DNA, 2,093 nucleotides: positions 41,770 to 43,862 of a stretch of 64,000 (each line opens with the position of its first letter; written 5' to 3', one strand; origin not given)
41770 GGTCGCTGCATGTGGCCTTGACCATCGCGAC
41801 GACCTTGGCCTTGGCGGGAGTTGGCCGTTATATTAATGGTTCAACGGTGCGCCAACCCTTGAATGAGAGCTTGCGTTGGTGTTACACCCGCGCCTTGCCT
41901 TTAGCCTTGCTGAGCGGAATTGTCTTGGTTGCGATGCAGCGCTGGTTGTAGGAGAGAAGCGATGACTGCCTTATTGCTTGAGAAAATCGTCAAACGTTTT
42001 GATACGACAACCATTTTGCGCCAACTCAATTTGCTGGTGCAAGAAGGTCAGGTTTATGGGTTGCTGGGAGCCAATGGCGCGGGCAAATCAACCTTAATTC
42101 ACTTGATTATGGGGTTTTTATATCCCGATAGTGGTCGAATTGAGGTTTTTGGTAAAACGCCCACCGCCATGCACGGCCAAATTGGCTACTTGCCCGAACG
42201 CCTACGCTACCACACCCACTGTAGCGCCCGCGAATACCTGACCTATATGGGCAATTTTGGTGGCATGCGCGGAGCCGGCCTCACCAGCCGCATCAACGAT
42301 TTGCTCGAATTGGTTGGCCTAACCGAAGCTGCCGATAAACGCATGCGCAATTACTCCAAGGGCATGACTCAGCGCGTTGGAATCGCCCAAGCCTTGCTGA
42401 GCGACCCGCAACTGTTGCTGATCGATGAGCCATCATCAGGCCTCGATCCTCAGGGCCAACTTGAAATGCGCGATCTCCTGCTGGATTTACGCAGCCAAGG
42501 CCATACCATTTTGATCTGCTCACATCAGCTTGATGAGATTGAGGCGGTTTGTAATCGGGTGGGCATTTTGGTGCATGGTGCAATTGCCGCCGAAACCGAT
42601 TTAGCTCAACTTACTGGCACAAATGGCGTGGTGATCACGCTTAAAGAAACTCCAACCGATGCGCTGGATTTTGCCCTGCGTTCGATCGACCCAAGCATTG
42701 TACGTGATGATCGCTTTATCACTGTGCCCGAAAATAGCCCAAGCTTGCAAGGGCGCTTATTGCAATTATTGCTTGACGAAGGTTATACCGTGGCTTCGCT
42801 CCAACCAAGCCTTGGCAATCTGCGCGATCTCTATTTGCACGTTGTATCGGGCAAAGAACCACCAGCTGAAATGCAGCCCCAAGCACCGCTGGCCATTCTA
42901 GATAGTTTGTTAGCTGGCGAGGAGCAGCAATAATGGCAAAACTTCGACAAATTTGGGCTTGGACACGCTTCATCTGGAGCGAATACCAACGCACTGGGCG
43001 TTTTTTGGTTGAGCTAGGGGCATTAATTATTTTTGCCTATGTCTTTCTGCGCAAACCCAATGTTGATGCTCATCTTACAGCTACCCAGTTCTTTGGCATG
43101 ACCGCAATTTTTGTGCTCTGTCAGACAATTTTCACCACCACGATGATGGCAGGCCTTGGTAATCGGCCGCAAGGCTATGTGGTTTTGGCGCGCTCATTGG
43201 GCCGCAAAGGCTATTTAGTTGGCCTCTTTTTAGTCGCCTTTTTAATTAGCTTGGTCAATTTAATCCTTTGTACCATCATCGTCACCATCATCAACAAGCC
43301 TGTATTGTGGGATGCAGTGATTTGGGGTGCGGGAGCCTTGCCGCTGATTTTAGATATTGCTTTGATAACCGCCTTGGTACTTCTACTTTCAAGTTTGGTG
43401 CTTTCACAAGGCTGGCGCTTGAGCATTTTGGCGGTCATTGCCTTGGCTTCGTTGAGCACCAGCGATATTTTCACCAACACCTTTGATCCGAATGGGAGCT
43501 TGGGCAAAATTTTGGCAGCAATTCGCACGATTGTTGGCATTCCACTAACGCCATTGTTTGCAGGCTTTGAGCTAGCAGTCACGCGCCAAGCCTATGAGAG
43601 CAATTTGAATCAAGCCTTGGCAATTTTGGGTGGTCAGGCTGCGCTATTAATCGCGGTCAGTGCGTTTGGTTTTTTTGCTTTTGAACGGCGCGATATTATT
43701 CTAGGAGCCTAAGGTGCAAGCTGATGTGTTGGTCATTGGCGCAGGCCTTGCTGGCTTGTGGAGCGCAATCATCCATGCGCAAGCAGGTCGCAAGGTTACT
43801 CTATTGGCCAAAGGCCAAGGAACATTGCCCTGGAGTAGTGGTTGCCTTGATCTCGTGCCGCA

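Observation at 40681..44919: Five-gene operon: cysteine-less NuoB-like protein, degenerate NuoH-like membrane protein, ABC exporter and orphan GlpB-like flavoprotein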

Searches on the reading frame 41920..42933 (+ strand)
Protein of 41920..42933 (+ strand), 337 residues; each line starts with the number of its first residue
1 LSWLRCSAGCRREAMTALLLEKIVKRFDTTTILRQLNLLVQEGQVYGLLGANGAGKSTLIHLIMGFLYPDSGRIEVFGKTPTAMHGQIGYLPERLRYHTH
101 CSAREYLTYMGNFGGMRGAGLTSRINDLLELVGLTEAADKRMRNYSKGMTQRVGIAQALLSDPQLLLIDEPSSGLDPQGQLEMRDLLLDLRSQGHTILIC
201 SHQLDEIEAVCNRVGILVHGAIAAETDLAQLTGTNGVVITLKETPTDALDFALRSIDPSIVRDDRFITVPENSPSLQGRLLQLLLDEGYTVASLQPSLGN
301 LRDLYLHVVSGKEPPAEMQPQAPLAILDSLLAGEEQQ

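Call 3: search_protein_families(library=pfam, proteins=[window:41920-42933:+], max_evalue=1)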
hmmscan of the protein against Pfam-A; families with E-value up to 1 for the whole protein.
window:41920-42933:+ (337 aa): 11 families
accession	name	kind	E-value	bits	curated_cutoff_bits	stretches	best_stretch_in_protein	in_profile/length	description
PF00005.33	ABC_tran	-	2.7e-29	102.9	25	1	33-172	1-136/137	ABC transporter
PF13304.12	AAA_21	-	8.8e-10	39.6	27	2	143-203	236-299/304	AAA domain, putative AbiEii toxin, Type IV TA system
PF03308.22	MeaB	-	0.00028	20.4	23.1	1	25-131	15-120/273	Methylmalonyl Co-A mutase-associated GTPase MeaB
PF13555.12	AAA_29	-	0.0014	18.8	27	1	43-71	23-50/61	P-loop containing region of AAA domain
PF13175.12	AAA_15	-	0.0049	17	32.1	0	162-202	328-369/374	AAA ATPase domain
PF13476.12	AAA_23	-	0.019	16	27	1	46-74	22-50/201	AAA domain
PF13604.12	AAA_30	-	0.026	14.7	27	1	39-208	14-132/191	AAA domain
PF13401.12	AAA_22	-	0.048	14.4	27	1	48-206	10-128/130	AAA domain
PF03193.22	RsgA_GTPase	-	0.048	13.9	30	1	30-65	94-128/174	RsgA GTPase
PF04310.18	MukB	-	0.056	13.6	23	1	44-76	27-59/226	MukB N-terminal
PF12775.13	AAA_7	-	0.26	11.2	25.8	1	22-64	12-54/181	P-loop containing dynein motor region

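Call 4: search_protein_families(library=ncbifam, proteins=[window:41920-42933:+], max_evalue=1)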
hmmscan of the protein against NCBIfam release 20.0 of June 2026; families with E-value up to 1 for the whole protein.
window:41920-42933:+ (337 aa): 197 families (the best 25 are shown)
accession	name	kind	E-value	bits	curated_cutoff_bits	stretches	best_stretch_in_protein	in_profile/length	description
TIGR01188.1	drrA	subfamily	9.2e-57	192.6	312.45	1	25-232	1-212/302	daunorubicin resistance ABC transporter, ATP-binding protein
TIGR03522.1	GldA_ABC_ATP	equivalog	1.3e-54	185.7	402.6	1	20-305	5-297/301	gliding motility-associated ABC transporter ATP-binding subunit GldA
TIGR03740.1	galliderm_ABC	subfamily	1.1e-50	172.4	309.75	1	20-228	3-208/223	lantibiotic protection ABC transporter ATP-binding subunit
NF010060.0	PRK13537.1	equivalog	4.5e-42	144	521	1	15-230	13-232/314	nodulation factor ABC transporter ATP-binding protein NodI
NF010059.0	PRK13536.1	equivalog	4.7e-41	140.7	549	1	13-229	39-259/342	nodulation factor ABC transporter ATP-binding protein NodI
TIGR01288.1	nodI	equivalog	1.1e-38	132.9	424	1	17-226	4-217/303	nodulation factor ABC transporter ATP-binding protein NodI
TIGR03864.1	PQQ_ABC_ATP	hypoth_equivalog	4.3e-37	127.8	302.25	1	18-237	2-225/236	ABC transporter, ATP-binding subunit, PQQ-dependent alcohol dehydrogenase system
TIGR04521.1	ECF_ATPase_2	equivalog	9.4e-34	116.8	330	2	115-232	114-233/279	energy-coupling factor transporter ATPase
NF033858.1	ABC2_perm_RbbA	equivalog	4.2e-33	114.3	1050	1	15-235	264-488/909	ribosome-associated ATPase/putative transporter RbbA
TIGR04406.1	LPS_export_lptB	equivalog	5.2e-33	114.3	240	1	18-233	2-224/239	LPS export ABC transporter ATP-binding protein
TIGR01166.1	cbiO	subfamily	1e-32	113.2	211.8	2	115-205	98-188/190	cobalt ABC transporter, ATP-binding protein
TIGR03771.1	anch_rpt_ABC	equivalog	2.2e-32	112.6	268.8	1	40-235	3-203/223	anchored repeat-type ABC transporter ATP-binding subunit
NF047568.1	PSM_export_PmtC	equivalog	9.2e-32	110.6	375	1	20-245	3-221/290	phenol-soluble modulin export ABC transporter ATP-binding protein PmtC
TIGR00968.1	3a0106s01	subfamily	1.4e-31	109.9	342.75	1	20-223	3-210/237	sulfate ABC transporter ATP-binding protein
NF040873.1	AztA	equivalog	1.9e-31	109.1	220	1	27-211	2-186/191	zinc ABC transporter ATP-binding protein AztA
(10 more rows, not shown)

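Call 64: search_solved_structures(query=window:41962-42933:+, max_evalue=1e-20, show_alignments=0)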
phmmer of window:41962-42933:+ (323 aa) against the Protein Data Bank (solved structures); distinct sequences matched with E-value up to 1e-20: 129 (the best 60 are shown).
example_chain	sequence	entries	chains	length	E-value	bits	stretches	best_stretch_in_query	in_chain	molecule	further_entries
7o0y_B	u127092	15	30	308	2.6e-54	187.9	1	2-238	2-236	Probable ABC transporter ATP-binding protein NosF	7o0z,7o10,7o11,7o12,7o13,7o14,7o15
7lkp_A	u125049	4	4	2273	6.4e-54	186.6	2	19-235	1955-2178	Retinal-specific phospholipid-transporting ATPase ABCA4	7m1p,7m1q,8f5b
7e7i_A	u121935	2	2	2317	6.7e-54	186.6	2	19-235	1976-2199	Retinal-specific phospholipid-transporting ATPase ABCA4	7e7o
7o17_B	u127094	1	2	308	7e-54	186.5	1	2-238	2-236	Probable ABC transporter ATP-binding protein NosF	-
7qba_B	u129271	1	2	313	1.3e-53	185.6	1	4-238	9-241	Probable ABC transporter ATP-binding protein NosF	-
7lkz_A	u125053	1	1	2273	4.5e-53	183.9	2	19-235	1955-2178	Retinal-specific phospholipid-transporting ATPase ABCA4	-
7e7q_A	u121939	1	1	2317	4.7e-53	183.8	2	19-235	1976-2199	Retinal-specific phospholipid-transporting ATPase ABCA4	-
7w01_A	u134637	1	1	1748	2.1e-50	175.1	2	16-208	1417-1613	Phospholipid-transporting ATPase ABCA3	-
7w02_A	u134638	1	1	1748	1.5e-49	172.3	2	16-208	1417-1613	Phospholipid-transporting ATPase ABCA3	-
8edw_A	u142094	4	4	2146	3.9e-49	170.9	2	19-209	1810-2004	Phospholipid-transporting ATPase ABCA7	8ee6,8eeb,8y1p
8eop_A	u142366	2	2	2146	2.9e-48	168.1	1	19-209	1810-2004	Phospholipid-transporting ATPase ABCA7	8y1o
7tby_A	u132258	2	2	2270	6.8e-43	150.4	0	21-211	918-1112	ATP-binding cassette, sub-family A (ABC1), member 1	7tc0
7tbz_A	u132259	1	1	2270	6.8e-43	150.4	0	21-211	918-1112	ATP-binding cassette, sub-family A (ABC1), member 1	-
7tdt_A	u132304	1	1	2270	6.8e-43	150.4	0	21-211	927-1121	Phospholipid-transporting ATPase ABCA1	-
5xjy_A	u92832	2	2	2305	7e-43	150.4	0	21-211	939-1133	ATP-binding cassette sub-family A member 1 | Phospholipid-transporting ATPase ABCA1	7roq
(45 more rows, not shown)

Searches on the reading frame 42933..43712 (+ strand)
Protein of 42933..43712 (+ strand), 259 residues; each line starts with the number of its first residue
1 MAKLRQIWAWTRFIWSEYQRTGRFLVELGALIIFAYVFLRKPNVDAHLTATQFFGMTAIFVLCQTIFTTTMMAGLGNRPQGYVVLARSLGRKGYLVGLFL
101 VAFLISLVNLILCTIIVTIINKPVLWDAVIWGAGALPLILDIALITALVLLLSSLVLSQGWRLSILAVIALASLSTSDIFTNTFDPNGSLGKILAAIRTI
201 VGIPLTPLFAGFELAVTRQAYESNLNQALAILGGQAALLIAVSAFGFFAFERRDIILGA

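Call 3: search_protein_families(library=pfam, proteins=[window:42933-43712:+], max_evalue=1)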
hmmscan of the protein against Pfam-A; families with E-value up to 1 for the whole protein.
window:42933-43712:+ (259 aa): 0 families

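Call 4: search_protein_families(library=ncbifam, proteins=[window:42933-43712:+], max_evalue=1)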
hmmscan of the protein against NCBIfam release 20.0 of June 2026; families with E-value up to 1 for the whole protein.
window:42933-43712:+ (259 aa): 0 families

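Call 49: search_solved_structures(query=A4, max_evalue=10, show_alignments=1)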
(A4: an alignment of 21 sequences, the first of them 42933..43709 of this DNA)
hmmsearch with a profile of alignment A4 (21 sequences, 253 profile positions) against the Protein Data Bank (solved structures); distinct sequences matched with E-value up to 10: 0.

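Call 50: search_protein_families(library=pfam, alignment_id=A4, max_evalue=1)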
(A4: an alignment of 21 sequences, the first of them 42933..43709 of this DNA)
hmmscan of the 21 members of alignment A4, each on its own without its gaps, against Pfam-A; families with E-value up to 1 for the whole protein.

A. member 1, window:42933-43709:+ (259 aa): 0 families

B. families by the number of members that match (of 21 scanned): 4 families
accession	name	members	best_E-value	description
PF11683.13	DUF3278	2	0.62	Protein of unknown function (DUF3278)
PF25258.1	DUF7859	1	0.032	Family of unknown function (DUF7859)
PF02285.20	COX8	1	0.12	Cytochrome oxidase c subunit VIII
PF06298.16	PsbY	1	0.24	Photosystem II protein Y (PsbY)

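Call 51: find_homologous_proteins(query=window:42933-43712:+, max_evalue=0.001)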
Query window:42933-43712:+ (259 aa): 20 proteins with E <= 0.001 among 7166 candidates.
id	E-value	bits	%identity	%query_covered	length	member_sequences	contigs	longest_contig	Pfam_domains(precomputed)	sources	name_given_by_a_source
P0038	2.1e-156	537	98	100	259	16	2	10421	-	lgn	-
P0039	1.3e-93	332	63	99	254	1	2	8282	-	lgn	-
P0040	1.8e-92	328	62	99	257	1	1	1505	-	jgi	jgi:hypothetical protein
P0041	6.2e-92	326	62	99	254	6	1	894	-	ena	-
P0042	9.1e-92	325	62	100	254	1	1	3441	-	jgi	jgi:hypothetical protein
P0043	9.4e-91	322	61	99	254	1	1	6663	-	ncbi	-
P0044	2.9e-89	317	62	99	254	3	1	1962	-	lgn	-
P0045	2.0e-88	315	60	100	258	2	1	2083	-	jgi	jgi:hypothetical protein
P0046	2.1e-87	311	61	100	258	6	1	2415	-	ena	-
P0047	7.1e-87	309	60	100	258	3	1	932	-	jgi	jgi:hypothetical protein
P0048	3.4e-85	304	61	99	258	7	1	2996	-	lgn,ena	-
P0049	3.2e-84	301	60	100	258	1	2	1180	-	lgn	-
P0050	6.9e-84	300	58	100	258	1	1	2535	-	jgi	jgi:hypothetical protein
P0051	4.2e-83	297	58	100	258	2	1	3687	-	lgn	-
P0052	1.5e-82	295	58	98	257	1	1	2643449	-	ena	-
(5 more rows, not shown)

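Call 62: predict_structure(alignment_id=A5)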
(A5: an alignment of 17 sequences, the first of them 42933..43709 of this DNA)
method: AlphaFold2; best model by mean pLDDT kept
length: 259 residues; sequences in the alignment: 17
mean_pLDDT: 77.0   pTM: 0.76
mean pLDDT of the five models: 77.0, 74.3, 71.1, 70.2, 68.8
residues with pLDDT >= 90: 31; 70-90: 151; 50-70: 71; < 50: 6
segments of 3 or more residues with pLDDT < 50: 257-259
pLDDT, mean of each block of 10 residues (from residue 1): 83 87 86 86 71 82 90 79 63 88 92 85 66 83 91 84 80 56 61 66 63 57 68 85 87 62
secondary structure, 60 per line:
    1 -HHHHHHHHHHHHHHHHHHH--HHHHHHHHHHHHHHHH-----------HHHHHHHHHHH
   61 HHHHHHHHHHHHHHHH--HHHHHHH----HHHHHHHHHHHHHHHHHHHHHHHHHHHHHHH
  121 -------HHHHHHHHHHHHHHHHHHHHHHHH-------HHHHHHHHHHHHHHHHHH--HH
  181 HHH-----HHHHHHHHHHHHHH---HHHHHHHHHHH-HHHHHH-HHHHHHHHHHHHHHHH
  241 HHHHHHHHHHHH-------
elements in order: H2-20 H23-38 H50-76 H79-85 H90-120 H128-151 H159-176 H179-183 H189-202 H206-216 H218-223 H225-252

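Call 66: fold_search(model_id=the predicted structure, library=pdb)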
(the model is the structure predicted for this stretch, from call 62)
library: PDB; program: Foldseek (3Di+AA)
matches with E <= 10: 257; with E <= 0.001: 0
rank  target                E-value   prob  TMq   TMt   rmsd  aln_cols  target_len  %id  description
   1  9cfl_A                1.5e-02  1.00  0.46  0.45   8.7       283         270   13  Cryo-EM structure of S. aureus TarGH in complex with ATP-gamma-S (released 2025-04-23)
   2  7o17_E                2.9e-02  1.00  0.60  0.60   6.1       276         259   14  ABC transporter NosDFY E154Q, ATP-bound in lipid nanodisc (released 2022-04-13)
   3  7o12_E                3.3e-02  1.00  0.52  0.54   7.0       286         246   16  ABC transporter NosDFY, AMPPNP-bound in GDN (released 2022-04-13)
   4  7o0y_E                3.6e-02  1.00  0.55  0.57   7.1       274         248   16  ABC transporter NosDFY, nucleotide-free in GDN (released 2022-04-13)
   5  8iwk_A                4.8e-02  1.00  0.56  0.31   7.2       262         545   12  ABCG25 Wild Type purified with DDM plus CHS in ABA-bound state (released 2024-04-10)
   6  7jr7_B                5.2e-02  1.00  0.50  0.27   7.4       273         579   14  Cryo-EM structure of ABCG5/G8 in complex with Fab 2E10 and 11F4 (released 2021-04-07)
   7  8i3d_A                5.7e-02  1.00  0.57  0.30   7.0       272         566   12  Cryo-EM structure of abscisic acid transporter AtABCG25 (released 2023-09-13)
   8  7qba_E                6.5e-02  1.00  0.60  0.60   6.0       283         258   15  CryoEM structure of the ABC transporter NosDFY complexed with nitrous oxide reductase NosZ (released 2022-08-03)
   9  7o0z_D                6.5e-02  1.00  0.58  0.57   7.0       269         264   16  ABC transporter NosFY, nucleotide-free in GDN (released 2022-11-02)
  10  7r89_B                6.5e-02  0.99  0.49  0.29   7.1       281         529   14  The structure of human ABCG5/ABCG8 purified from yeast (released 2021-09-08)
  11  7r88_B                7.8e-02  1.00  0.52  0.29   6.9       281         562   16  The structure of human ABCG5-I529W/ABCG8-WT (released 2021-09-08)
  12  6xjh_A                8.6e-02  1.00  0.62  0.64   5.5       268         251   12  PmtCD ABC exporter without the basket domain at C2 symmetry (released 2020-10-14)
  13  7o0z_E                8.6e-02  1.00  0.52  0.52   8.6       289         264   16  ABC transporter NosFY, nucleotide-free in GDN (released 2022-11-02)
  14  9q2n_A                8.9e-02  1.00  0.55  0.57   6.3       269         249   13  Nucleotide-free structure of PmtCD in nanodisc (released 2025-11-26)
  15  8i39_A                9.8e-02  1.00  0.55  0.31   7.0       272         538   12  Cryo-EM structure of abscisic acid transporter AtABCG25 with ABA (released 2023-09-13)
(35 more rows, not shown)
